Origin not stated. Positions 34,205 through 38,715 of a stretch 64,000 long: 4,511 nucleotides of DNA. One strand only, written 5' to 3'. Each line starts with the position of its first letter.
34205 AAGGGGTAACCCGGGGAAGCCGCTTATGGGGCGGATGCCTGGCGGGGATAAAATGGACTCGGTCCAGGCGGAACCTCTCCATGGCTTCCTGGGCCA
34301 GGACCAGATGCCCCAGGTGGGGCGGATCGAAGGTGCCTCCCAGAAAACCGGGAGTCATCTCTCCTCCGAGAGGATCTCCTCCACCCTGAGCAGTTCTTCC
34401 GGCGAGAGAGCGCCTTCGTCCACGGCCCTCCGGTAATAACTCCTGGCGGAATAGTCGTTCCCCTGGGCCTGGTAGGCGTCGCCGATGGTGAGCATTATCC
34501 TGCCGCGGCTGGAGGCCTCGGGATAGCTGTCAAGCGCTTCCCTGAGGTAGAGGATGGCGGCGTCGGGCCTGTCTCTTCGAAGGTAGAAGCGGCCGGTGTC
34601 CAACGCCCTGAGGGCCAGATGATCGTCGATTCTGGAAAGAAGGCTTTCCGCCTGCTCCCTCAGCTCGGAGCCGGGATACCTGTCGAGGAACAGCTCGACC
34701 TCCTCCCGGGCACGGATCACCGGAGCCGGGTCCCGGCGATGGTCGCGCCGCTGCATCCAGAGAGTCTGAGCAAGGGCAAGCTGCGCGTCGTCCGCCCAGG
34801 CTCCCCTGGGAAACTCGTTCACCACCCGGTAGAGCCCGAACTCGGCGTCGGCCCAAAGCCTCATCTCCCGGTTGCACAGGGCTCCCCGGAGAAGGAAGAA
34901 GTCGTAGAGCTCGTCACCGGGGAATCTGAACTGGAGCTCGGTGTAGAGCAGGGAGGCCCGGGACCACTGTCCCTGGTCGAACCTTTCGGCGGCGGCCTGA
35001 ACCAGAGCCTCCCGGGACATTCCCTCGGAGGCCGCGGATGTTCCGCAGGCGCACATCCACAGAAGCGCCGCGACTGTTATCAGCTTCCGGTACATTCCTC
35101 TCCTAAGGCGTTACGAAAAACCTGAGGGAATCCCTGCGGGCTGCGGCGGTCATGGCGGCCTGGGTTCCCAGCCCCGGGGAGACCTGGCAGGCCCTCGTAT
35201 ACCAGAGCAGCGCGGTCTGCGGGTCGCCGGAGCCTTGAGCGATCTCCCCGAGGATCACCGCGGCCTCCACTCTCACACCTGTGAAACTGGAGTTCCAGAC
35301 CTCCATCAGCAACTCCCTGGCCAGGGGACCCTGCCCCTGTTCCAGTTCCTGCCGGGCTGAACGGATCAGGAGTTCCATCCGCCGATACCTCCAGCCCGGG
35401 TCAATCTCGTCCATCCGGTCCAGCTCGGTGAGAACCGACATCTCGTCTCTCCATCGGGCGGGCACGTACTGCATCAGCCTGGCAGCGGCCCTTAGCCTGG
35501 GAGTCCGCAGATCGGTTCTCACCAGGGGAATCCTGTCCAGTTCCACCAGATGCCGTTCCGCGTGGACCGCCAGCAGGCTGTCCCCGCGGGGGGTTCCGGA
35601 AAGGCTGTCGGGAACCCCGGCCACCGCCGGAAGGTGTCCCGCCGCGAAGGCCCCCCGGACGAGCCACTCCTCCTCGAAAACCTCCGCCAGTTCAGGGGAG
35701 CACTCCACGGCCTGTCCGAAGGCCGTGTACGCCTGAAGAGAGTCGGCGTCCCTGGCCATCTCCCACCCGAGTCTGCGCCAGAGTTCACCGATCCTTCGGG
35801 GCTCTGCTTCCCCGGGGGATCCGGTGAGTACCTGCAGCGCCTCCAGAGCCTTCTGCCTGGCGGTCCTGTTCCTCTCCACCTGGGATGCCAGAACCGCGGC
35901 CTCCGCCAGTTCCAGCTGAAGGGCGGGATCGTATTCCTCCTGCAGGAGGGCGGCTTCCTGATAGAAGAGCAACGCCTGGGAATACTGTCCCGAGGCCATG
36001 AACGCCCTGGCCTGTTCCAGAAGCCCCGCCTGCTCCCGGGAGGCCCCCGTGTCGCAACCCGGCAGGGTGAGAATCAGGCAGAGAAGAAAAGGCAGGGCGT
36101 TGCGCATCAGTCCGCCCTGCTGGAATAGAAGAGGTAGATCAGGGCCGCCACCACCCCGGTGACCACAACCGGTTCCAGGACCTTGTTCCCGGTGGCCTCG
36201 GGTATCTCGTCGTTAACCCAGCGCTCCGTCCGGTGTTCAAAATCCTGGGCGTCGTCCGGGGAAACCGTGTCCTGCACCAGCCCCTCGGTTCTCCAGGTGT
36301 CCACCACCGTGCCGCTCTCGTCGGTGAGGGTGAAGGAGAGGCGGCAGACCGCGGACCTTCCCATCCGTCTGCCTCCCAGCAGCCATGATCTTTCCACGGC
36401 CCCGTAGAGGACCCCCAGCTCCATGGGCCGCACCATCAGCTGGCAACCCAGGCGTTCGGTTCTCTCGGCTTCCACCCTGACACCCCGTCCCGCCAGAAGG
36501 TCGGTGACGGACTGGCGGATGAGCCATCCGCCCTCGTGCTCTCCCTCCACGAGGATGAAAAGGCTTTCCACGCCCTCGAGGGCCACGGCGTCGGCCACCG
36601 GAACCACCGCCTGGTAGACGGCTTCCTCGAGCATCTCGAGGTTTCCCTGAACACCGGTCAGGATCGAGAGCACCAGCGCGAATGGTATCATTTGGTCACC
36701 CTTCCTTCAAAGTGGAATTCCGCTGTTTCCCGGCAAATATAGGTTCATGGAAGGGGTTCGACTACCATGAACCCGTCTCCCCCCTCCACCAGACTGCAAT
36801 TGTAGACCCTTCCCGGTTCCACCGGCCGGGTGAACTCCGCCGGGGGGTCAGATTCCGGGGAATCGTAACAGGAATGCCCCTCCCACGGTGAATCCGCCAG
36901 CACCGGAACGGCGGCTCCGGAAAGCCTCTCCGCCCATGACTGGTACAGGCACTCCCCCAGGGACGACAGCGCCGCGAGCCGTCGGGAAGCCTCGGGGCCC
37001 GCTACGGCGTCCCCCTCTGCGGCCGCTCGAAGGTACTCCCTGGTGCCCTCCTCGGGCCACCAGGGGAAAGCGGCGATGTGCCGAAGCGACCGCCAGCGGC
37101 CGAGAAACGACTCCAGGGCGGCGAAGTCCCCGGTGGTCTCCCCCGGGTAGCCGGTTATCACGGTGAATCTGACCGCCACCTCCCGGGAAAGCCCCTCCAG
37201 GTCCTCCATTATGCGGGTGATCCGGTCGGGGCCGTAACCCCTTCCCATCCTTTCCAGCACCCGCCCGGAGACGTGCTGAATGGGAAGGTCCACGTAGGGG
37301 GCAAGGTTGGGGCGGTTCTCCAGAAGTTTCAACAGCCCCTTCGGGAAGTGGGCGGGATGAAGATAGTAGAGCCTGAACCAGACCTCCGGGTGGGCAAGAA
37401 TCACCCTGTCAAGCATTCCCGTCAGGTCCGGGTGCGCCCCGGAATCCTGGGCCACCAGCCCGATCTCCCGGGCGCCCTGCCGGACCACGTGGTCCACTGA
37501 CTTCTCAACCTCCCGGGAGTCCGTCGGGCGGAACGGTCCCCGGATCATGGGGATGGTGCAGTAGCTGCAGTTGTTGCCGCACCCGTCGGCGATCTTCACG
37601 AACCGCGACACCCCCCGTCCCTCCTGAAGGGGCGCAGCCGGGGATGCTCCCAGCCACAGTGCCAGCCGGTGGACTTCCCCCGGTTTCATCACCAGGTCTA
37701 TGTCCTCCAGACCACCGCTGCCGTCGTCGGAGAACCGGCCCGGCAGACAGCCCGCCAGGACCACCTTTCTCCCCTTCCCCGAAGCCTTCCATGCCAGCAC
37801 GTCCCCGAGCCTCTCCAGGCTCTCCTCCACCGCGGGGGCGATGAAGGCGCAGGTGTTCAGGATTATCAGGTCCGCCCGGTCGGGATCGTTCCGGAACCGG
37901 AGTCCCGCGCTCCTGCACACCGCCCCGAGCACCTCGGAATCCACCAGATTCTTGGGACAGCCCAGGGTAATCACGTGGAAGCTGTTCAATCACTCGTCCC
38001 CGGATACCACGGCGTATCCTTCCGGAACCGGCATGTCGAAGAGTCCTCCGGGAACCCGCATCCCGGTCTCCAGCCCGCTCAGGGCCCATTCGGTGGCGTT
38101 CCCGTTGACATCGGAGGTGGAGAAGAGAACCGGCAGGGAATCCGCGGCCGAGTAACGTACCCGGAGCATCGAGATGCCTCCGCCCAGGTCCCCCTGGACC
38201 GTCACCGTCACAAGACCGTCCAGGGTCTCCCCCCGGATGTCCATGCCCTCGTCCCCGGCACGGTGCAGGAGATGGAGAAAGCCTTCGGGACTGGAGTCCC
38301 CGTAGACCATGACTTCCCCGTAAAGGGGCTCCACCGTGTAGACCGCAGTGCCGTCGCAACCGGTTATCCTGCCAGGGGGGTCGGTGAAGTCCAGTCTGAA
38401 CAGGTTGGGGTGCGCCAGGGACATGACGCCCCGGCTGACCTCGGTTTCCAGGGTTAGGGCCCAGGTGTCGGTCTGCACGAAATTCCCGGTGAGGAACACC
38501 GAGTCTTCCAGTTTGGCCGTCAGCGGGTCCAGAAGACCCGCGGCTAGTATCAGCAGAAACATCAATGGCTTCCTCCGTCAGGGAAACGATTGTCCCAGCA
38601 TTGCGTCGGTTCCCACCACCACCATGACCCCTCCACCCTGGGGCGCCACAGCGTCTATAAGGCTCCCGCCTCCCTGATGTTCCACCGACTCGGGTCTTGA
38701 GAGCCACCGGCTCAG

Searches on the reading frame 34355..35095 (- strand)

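Call 44: search_protein_families(library=pfam, proteins=[window:34355-35095:-], max_evalue=0.01)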
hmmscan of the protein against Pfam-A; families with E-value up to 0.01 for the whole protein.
window:34355-35095:- (246 aa): 11 families
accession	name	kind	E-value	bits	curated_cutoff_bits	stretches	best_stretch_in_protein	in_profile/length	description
PF13525.12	YfiO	-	2.7e-14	53.8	25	1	27-218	4-198/203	Outer membrane lipoprotein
PF13428.12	TPR_14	-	4.7e-08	33.4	23.5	0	166-194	6-34/44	Tetratricopeptide repeat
PF13174.12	TPR_6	-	5.6e-07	30.2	26.3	0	201-226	3-28/33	Tetratricopeptide repeat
PF13181.12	TPR_8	-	7.7e-06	26.1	25.7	0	199-226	2-29/34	Tetratricopeptide repeat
PF07719.23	TPR_2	-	1e-05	25.7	27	0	202-225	5-28/34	Tetratricopeptide repeat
PF13374.12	TPR_10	-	0.00012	22.4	27.5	0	200-225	4-29/42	Tetratricopeptide repeat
PF13424.12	TPR_12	-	0.00023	21.7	30.1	0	145-192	25-76/77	Tetratricopeptide repeat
PF13176.12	TPR_7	-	0.00037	20.8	27.9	0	168-191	6-29/36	Tetratricopeptide repeat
PF13432.12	TPR_16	-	0.00056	20.7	32.7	1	166-231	2-64/65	Tetratricopeptide repeat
PF00515.34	TPR_1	-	0.0018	18.4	27.8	0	204-225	7-28/34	Tetratricopeptide repeat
PF14559.12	TPR_19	-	0.0021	18.8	25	0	172-228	2-55/68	Tetratricopeptide repeat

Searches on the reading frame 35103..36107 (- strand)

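Call 29: search_protein_families(library=pfam, proteins=[window:35103-36107:-], max_evalue=0.01)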
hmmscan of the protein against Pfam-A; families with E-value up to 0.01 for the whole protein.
window:35103-36107:- (334 aa): 4 families
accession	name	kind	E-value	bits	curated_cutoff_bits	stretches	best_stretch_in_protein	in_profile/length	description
PF07719.23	TPR_2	-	1.6e-07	31.3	27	0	29-58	4-33/34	Tetratricopeptide repeat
PF00515.34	TPR_1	-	0.00013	22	27.8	0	33-57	8-32/34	Tetratricopeptide repeat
PF13176.12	TPR_7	-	0.00022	21.5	27.9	0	30-53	3-28/36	Tetratricopeptide repeat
PF13414.12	TPR_11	-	0.0045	17.1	26.8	0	34-58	2-26/42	TPR repeat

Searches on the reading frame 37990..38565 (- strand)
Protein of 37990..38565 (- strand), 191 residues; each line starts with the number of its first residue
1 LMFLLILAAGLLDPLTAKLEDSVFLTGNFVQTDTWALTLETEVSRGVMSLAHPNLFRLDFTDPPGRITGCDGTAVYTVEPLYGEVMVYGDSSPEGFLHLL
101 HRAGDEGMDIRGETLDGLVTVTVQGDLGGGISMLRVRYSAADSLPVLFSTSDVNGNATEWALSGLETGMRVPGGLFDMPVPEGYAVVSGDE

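Call 44: search_protein_families(library=pfam, proteins=[window:37990-38565:-], max_evalue=0.01)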
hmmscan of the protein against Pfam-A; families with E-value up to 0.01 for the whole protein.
window:37990-38565:- (191 aa): 1 family
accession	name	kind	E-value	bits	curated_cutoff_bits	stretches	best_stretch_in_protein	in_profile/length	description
PF03548.22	LolA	-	2.8e-07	30.9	23.6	1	25-177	6-163/165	Outer membrane lipoprotein carrier protein LolA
